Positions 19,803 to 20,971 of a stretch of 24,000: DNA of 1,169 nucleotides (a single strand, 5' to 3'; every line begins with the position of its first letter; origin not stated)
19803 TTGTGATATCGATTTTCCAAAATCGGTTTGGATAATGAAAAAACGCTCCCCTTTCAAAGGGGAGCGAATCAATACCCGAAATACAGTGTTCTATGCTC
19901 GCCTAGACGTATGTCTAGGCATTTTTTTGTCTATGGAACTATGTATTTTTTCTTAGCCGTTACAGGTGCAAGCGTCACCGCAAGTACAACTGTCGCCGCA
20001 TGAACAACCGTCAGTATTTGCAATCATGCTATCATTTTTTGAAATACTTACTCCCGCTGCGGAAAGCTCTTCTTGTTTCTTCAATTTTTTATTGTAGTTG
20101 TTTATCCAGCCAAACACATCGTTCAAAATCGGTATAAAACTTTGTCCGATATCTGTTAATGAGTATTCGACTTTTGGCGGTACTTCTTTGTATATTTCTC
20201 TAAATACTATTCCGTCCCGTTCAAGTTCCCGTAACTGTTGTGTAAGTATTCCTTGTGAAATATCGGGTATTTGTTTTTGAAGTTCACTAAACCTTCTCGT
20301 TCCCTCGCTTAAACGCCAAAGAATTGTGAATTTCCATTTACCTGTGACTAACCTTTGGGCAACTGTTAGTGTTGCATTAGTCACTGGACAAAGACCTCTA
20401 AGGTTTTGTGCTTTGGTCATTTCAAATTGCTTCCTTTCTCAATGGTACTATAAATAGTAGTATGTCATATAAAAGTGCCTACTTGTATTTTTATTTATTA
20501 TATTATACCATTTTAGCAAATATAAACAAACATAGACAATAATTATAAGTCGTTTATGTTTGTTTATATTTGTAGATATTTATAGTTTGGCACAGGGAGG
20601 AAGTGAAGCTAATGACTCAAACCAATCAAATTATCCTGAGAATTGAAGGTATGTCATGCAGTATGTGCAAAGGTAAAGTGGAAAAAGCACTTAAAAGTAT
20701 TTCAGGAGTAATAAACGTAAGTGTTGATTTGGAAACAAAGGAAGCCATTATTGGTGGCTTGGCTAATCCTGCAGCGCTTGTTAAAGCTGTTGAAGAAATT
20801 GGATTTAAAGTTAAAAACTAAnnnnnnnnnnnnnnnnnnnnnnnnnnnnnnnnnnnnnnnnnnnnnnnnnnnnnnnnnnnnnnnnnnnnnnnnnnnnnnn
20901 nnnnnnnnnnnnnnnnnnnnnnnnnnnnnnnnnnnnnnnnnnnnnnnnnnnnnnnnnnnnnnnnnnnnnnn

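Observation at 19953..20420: HxlR-family regulator fused to a metallothionein-like (CxCGDx)2CxC tail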

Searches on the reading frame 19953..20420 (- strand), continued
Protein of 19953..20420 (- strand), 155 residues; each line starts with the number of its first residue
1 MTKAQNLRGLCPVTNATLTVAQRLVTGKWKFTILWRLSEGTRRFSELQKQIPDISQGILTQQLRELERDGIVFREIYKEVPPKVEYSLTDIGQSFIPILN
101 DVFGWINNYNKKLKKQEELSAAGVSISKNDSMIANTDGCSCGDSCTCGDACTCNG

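Call 35: find_encoding_contigs(protein=P0018, flank=6000, max_places=2)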
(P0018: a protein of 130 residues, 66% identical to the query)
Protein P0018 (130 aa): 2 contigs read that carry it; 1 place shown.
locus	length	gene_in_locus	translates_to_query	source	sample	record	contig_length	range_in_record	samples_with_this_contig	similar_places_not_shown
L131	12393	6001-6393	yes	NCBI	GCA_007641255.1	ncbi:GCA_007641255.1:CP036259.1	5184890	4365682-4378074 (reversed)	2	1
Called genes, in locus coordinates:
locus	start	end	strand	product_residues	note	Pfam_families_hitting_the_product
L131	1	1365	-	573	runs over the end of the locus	PF05992:SbmA_BacA, PF06472:ABC_membrane_2, PF00005:ABC_tran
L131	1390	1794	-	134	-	PF02472:ExbD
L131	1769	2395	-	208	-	PF01618:MotA_ExbB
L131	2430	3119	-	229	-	PF03544:TonB_C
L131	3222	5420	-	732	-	PF07715:Plug, PF00593:TonB_dep_Rec_b-barrel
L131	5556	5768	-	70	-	PF00403:HMA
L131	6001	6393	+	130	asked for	PF01638:HxlR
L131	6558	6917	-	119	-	PF04304:DUF454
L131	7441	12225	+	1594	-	PF07715:Plug, PF00593:TonB_dep_Rec_b-barrel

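Call 36: find_encoding_contigs(protein=P0010, flank=6000, max_places=2)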
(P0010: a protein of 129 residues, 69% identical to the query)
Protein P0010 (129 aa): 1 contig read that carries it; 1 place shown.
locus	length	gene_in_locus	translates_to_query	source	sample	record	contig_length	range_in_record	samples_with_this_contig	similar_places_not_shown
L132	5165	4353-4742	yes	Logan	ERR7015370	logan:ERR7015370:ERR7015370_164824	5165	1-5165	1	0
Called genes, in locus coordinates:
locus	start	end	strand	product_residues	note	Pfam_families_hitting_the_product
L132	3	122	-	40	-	?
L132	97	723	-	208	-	PF01618:MotA_ExbB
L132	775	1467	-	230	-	PF03544:TonB_C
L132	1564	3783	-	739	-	PF07715:Plug, PF00593:TonB_dep_Rec_b-barrel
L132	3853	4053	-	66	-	PF00403:HMA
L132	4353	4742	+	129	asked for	PF01638:HxlR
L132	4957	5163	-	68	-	?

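Call 39: search_protein_representatives(alignment_id=A1)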
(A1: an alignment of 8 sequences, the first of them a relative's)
Query: 8 sequences, 155 profile positions. Proteins with E-value up to 0.001 (for the whole library): 23420; up to 1e-10: 7851; up to 1e-30: 25. The best 150 are listed.
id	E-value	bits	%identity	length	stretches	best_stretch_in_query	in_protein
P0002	1.8e-90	316.8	-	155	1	1-155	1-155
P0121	4.1e-57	208.5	-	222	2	15-110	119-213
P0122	2.7e-55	202.5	-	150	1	9-154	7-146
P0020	3.1e-50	186.1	-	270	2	20-108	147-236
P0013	1.1e-48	181.1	-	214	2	26-112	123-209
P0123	9.5e-45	168.3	-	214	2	20-114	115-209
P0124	9.0e-44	165.1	-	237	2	22-120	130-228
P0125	2.7e-42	160.3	-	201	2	23-106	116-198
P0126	4.9e-42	159.5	-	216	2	17-106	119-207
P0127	4.6e-41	156.3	-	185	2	27-108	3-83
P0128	1.2e-39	151.7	-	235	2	20-112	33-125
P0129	5.6e-38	146.3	-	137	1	12-121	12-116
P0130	2.0e-37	144.5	-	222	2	24-108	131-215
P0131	3.0e-37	143.9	-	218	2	20-119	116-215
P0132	4.2e-37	143.5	-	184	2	20-110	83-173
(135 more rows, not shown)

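Call 47: find_encoding_contigs(protein=P0119, flank=5000, max_places=3)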
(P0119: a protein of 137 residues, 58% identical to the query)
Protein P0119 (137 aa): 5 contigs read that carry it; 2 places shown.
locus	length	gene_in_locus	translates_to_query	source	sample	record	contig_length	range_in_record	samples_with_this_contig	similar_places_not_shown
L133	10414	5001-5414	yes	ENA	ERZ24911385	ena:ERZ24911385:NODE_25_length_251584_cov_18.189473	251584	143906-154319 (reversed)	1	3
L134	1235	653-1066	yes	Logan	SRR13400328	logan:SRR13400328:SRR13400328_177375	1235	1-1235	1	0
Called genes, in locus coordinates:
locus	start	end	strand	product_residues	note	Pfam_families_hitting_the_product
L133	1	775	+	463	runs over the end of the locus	PF03413:PepSY (faint), PF20769:YPEB_N, PF14620:YPEB_PepSY1-2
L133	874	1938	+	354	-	PF02517:Rce1-like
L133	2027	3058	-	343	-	PF01695:IstB_IS21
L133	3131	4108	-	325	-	PF07261:DnaB_2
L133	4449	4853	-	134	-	PF01243:PNPOx_N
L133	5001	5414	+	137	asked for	PF01638:HxlR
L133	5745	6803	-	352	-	PF14607:GxDLY, PF14606:Lipase_GDSL_3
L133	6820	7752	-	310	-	PF01869:BcrAD_BadFG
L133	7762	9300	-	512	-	PF00933:Glyco_hydro_3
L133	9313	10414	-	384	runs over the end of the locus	PF07075:NamZ_N, PF20732:NamZ_C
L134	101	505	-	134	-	PF01243:PNPOx_N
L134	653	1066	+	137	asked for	PF01638:HxlR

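Call 48: find_encoding_contigs(protein=P0088, flank=5000, max_places=2)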
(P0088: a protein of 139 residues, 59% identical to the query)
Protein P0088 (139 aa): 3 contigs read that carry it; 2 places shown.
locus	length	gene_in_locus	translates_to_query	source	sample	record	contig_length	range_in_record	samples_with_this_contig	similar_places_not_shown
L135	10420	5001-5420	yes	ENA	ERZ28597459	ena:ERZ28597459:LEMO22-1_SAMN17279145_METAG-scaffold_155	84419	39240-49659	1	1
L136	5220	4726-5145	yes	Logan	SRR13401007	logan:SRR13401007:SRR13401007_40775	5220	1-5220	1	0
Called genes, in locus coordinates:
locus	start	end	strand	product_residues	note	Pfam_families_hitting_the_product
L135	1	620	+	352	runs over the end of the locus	-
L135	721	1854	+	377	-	PF02687:FtsX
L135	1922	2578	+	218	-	PF02463:SMC_N, PF00005:ABC_tran, PF13304:AAA_21 (faint)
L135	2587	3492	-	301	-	PF02588:YitT_membrane, PF10035:DUF2179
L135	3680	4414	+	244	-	PF03808:Glyco_tran_WecG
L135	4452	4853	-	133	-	PF01243:PNPOx_N, PF12900:Pyridox_ox_2 (weak)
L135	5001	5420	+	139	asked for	PF01638:HxlR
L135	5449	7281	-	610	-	PF12831:FAD_oxidored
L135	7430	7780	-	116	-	PF02452:PemK_toxin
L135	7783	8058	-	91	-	PF01402:RHH_1 (weak)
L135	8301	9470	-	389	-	PF01168:Ala_racemase_N, PF00842:Ala_racemase_C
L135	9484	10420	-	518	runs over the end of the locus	PF03853:YjeF_N, PF01256:Carb_kinase, PF02110:HK (faint)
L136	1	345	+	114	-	?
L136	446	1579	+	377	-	PF02687:FtsX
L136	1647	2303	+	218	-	PF02463:SMC_N, PF00005:ABC_tran, PF13304:AAA_21 (faint)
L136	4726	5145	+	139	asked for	PF01638:HxlR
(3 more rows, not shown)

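Call 52: search_solved_structures(query=L001:3459-5168:-, max_evalue=0.00001)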
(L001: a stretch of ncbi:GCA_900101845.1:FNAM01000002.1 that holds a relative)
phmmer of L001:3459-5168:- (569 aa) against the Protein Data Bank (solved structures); distinct sequences matched with E-value up to 0.00001: 447 (the best 60 are shown).
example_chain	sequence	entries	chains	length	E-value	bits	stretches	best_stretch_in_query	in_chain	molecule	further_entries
6tqe_A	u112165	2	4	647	6.7e-88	298.7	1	90-562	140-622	ABC transporter ATP-binding protein/permease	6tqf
9wfg_A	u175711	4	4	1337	1.7e-83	284.1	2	37-561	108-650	ABC transporter D family member 1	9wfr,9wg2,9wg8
9wfu_A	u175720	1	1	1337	4.9e-83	282.6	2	37-561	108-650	ABC transporter D family member 1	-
24ve_A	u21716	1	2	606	1.2e-47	165.8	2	368-561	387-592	Lysosomal cobalamin transporter ABCD4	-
24vc_A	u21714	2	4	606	3.4e-47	164.2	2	368-561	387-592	Lysosomal cobalamin transporter ABCD4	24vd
6jbj_A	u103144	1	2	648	1.4e-46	162.2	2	369-561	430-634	ATP-binding cassette sub-family D member 4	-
8z9x_B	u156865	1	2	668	3.6e-42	147.7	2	369-560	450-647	ATP-binding cassette sub-family D member 3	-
9ngj_B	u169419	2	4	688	4e-42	147.5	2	369-560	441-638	ATP-binding cassette sub-family D member 3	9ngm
8z0f_A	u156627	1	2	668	9.3e-42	146.3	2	369-560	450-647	ATP-binding cassette sub-family D member 3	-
9w62_B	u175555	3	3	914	1.1e-41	146.1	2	369-560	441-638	ATP-binding cassette sub-family D member 3,Green fluorescent protein | Isoform 1 of ATP-binding cassette sub-family D member 3,Green fluorescent protein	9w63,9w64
9w65_A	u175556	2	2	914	2.8e-41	144.8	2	369-560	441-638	ATP-binding cassette sub-family D member 3,Green fluorescent protein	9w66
7rr9_A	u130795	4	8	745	1.6e-40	142.2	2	363-560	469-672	ATP-binding cassette sub-family D member 1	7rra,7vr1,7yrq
7x07_A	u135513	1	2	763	1.7e-40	142.1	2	363-560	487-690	ATP-binding cassette sub-family D member 1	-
7vwc_A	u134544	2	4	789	1.9e-40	142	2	363-560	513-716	Peroxisomal Membrane Protein related,ATP-binding cassette sub-family D member 1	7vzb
7shn_A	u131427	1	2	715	3.8e-40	141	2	363-560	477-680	ATP-binding cassette sub-family D member 1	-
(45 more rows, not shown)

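Call 54: search_solved_structures(query=window:19953-20420:-, max_evalue=0.00001)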
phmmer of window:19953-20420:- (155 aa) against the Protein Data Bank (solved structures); distinct sequences matched with E-value up to 0.00001: 13.
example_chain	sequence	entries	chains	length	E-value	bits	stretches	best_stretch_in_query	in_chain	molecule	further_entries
7bze_A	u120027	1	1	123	2.6e-28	102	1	17-111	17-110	HTH-type transcriptional activator HxlR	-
7bzd_A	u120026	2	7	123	4.3e-28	101.3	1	22-111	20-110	HTH-type transcriptional activator HxlR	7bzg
7kd3_A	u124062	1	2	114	7.2e-26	94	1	16-111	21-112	Putative transcriptional regulator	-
2hzt_A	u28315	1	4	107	2.9e-23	85.6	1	23-112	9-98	Putative HTH-type transcriptional regulator ytcD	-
4a5m_A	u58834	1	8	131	8.1e-23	84.1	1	23-108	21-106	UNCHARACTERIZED HTH-TYPE TRANSCRIPTIONAL REGULATOR YYBR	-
4a5n_A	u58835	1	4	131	1.2e-22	83.6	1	23-108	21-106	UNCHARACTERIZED HTH-TYPE TRANSCRIPTIONAL REGULATOR YYBR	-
1z7u_A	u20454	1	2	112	4.6e-20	75.2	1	17-112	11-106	hypothetical protein EF0647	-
9wvg_C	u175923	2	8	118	2.1e-17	66.6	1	9-105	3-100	Uncharacterized HTH-type transcriptional regulator YdzF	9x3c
1yyv_A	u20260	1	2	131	8.1e-16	61.4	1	23-122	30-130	putative transcriptional regulator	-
2fsw_A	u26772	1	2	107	1.1e-15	61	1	21-103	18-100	PG_0823 protein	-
5hs7_A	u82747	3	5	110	2.7e-13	53.2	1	22-109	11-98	HTH-type transcriptional regulator YodB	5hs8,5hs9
4gcv_A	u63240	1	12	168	9.4e-07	32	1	26-113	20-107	Putative transcription protein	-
2f2e_A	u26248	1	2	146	7e-06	29.1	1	24-109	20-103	PA1607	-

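Call 55: predict_structure(alignment_id=A1)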
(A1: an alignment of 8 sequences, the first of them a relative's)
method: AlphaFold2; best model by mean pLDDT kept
length: 155 residues; sequences in the alignment: 8
mean_pLDDT: 68.4   pTM: 0.52
mean pLDDT of the five models: 68.4, 66.2, 64.7, 64.3, 38.1
residues with pLDDT >= 90: 25; 70-90: 63; 50-70: 22; < 50: 45
segments of 3 or more residues with pLDDT < 50: 1-13, 120-140, 142-146, 150-155
pLDDT, mean of each block of 10 residues (from residue 1): 36 55 67 88 90 87 90 87 88 84 79 65 36 39 48 43
secondary structure, 60 per line:
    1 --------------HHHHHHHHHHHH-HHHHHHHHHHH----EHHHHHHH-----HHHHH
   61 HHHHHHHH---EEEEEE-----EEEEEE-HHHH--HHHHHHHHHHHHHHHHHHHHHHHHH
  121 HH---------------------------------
elements in order: H15-26 H28-38 H44-50 H56-68 E72-77 E83-88 H90-93 H96-122

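Call 65: find_encoding_contigs(protein=P0016, flank=6000, max_places=1)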
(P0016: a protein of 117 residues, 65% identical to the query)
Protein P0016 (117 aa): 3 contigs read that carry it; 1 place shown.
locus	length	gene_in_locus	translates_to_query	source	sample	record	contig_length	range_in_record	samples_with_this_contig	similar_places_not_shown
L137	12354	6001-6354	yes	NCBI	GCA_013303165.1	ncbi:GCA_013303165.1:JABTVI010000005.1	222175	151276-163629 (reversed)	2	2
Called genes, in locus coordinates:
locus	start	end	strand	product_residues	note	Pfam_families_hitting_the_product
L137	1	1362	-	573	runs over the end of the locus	PF05992:SbmA_BacA, PF06472:ABC_membrane_2, PF00005:ABC_tran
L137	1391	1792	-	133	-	PF02472:ExbD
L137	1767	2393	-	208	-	PF01618:MotA_ExbB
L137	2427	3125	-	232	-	PF03544:TonB_C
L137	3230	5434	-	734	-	PF07715:Plug, PF00593:TonB_dep_Rec_b-barrel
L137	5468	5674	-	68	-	PF00403:HMA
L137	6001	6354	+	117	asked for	PF01638:HxlR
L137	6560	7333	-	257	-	PF01177:Asp_Glu_race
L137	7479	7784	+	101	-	PF00465:Fe-ADH, PF13685:Fe-ADH_2 (weak)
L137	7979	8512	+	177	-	PF07155:ECF-ribofla_trS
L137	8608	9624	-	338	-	PF11553:DUF3231, PF07875:Coat_F (faint), PF11553:DUF3231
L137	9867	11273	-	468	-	PF13203:DUF2201_N, PF09967:DUF2201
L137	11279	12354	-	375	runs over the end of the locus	PF00004:AAA, PF07728:AAA_5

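Call 66: find_encoding_contigs(protein=P0014, flank=6000, max_places=1)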
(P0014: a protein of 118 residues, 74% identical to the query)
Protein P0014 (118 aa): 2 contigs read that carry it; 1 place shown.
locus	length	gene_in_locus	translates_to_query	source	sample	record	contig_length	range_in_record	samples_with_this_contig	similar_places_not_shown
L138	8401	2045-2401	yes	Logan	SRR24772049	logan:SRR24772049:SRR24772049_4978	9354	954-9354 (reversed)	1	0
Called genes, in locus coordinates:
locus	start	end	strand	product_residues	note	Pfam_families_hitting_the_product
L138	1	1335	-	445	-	?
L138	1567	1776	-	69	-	PF00403:HMA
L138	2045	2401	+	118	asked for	PF01638:HxlR, PF03551:PadR (weak)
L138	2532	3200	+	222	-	PF04893:Yip1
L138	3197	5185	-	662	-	PF01515:PTA_PTB, PF00871:Acetate_kinase, PF00480:ROK (weak)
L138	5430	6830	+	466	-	-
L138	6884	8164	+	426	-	PF03600:CitMHS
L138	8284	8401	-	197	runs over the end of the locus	PF04055:Radical_SAM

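Call 76: find_related_loci(query=A3, collection=metagenome_contigs, flank=9000)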
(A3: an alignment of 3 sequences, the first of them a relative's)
Query A3 (255 aa) in metagenome_contigs; peptide patterns used: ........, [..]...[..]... (x = any residue, [..] = any of these).
386 stretches matched a pattern; 3 encode a relative of the query (tblastn E <= 1e-3); 3 distinct loci.
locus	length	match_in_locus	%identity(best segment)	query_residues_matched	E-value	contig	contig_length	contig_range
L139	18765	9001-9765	88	1-255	8e-157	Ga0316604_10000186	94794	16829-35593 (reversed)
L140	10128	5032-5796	87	1-255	3e-155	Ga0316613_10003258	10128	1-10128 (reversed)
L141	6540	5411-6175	87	1-255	1e-155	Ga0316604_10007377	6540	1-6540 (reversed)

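Call 80: find_encoding_contigs(protein=P0122, flank=8000, max_places=3)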
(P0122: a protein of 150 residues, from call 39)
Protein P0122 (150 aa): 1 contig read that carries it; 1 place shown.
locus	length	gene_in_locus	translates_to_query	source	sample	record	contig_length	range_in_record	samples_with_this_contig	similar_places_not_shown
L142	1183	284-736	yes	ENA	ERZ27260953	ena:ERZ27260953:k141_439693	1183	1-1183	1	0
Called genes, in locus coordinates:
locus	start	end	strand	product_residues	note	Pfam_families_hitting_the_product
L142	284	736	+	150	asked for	PF01638:HxlR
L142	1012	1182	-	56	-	?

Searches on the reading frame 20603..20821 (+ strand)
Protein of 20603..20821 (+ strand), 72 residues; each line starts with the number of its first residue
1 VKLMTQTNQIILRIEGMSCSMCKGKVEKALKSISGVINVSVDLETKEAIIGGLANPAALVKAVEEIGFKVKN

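Call 4: search_protein_families(library=pfam, proteins=[window:20603-20821:+], max_evalue=0.01)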
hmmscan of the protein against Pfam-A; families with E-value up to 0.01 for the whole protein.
window:20603-20821:+ (72 aa): 1 family
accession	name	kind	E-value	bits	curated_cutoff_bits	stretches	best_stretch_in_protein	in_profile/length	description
PF00403.32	HMA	-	6.3e-16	59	24.8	1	12-69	2-62/62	Heavy-metal-associated domain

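Call 5: search_protein_families(library=ncbifam, proteins=[window:20603-20821:+], max_evalue=0.01)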
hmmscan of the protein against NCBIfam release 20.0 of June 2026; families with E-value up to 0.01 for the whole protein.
window:20603-20821:+ (72 aa): 14 families
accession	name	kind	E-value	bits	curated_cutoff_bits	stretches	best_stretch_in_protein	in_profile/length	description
NF047957.1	CopZ_AFE_1862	equivalog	1.3e-22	80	85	1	11-70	2-61/62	CopZ family metallochaperone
NF007952.0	PRK10671.1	equivalog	1.7e-12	46.3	1316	1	8-69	103-164/838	copper-exporting P-type ATPase CopA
NF041115.1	UxxU_metal_bind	equivalog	1e-11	44.8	95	1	6-70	2-69/74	metal-binding (seleno)protein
NF033795.1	chaper_CopZ_Bs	exception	1.4e-11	44.4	91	1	10-70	2-65/66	copper chaperone CopZ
NF033794.2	chaper_CopZ_Eh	exception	7.2e-11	42.1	95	1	12-70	4-65/68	copper chaperone CopZ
NF045683.1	MerT_CopZ_Se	exception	4.9e-10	39.3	375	1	6-69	160-226/235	MerT/CopZ fusion-like heavy metal transport selenoprotein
NF033556.1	MerTP_fusion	equivalog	6e-10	39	180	1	6-71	118-186/186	mercuric transport protein MerTP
TIGR02052.1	MerP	equivalog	6.7e-09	36.2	92.55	1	5-68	20-86/92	mercury resistance system periplasmic binding protein MerP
TIGR00003.1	TIGR00003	subfamily_domain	2.5e-08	34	62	1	11-70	3-65/66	copper ion binding protein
NF010311.1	PRK13748.1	subfamily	2.9e-08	33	600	1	11-71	2-64/560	mercury(II) reductase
NF033781.1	chaper_CopP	exception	1.3e-07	31.7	112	1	10-64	2-54/65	copper-binding metallochaperone CopP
NF008262.1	PRK11033.1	equivalog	1.4e-06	27.1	1005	1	5-71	38-105/731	zinc/cadmium/mercury/lead-transporting ATPase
NF033775.1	P_type_ZntA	exception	2e-06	26.4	1240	1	6-71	46-112/732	Zn(II)/Cd(II)/Pb(II) translocating P-type ATPase ZntA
NF047536.1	Cu_chaper_CsoZ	equivalog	0.0053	17.2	77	1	11-50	4-43/66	putative copper chaperone CsoZ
